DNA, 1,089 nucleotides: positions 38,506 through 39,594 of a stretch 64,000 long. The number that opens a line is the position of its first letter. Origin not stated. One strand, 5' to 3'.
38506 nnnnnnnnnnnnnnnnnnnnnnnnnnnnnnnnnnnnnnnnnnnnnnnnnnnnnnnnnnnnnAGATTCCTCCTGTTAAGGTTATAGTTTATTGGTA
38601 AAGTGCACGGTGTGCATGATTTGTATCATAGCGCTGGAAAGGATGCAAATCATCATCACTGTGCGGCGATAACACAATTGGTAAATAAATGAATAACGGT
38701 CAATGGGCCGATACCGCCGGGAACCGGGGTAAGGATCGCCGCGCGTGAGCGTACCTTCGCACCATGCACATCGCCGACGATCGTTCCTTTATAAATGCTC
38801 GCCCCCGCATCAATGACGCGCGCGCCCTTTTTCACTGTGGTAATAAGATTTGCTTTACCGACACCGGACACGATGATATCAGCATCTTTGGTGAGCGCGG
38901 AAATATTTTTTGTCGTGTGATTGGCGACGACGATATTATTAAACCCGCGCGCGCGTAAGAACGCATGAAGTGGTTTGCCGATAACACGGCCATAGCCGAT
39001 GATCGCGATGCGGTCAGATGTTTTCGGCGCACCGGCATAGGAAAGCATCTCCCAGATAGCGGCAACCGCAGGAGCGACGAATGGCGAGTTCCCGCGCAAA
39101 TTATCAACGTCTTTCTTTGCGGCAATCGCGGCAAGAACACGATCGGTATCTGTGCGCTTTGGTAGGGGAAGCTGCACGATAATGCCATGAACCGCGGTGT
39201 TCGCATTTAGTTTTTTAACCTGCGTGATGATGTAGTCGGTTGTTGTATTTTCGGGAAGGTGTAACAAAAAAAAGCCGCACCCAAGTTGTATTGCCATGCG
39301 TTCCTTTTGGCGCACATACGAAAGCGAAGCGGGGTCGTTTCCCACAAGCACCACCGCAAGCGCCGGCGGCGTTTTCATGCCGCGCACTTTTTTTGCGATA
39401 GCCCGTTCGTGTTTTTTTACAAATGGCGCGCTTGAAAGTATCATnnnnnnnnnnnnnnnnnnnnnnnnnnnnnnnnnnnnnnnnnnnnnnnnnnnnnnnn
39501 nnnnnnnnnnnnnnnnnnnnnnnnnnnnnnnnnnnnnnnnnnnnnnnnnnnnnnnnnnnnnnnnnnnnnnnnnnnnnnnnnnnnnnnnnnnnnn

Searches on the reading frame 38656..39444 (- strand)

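Call 64: search_protein_families(library=pfam, max_evalue=1e-8, proteins=[window:38656-39444:-])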
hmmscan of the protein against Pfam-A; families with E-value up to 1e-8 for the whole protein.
window:38656-39444:- (262 aa): 2 families
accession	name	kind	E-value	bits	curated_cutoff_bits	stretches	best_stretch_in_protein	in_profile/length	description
PF02882.25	THF_DHG_CYH_C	-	1.6e-33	115.7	27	1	118-261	11-156/160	Tetrahydrofolate dehydrogenase/cyclohydrolase, NAD(P)-binding domain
PF00763.28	THF_DHG_CYH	-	8.9e-31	107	32.8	1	8-114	6-115/115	Tetrahydrofolate dehydrogenase/cyclohydrolase, catalytic domain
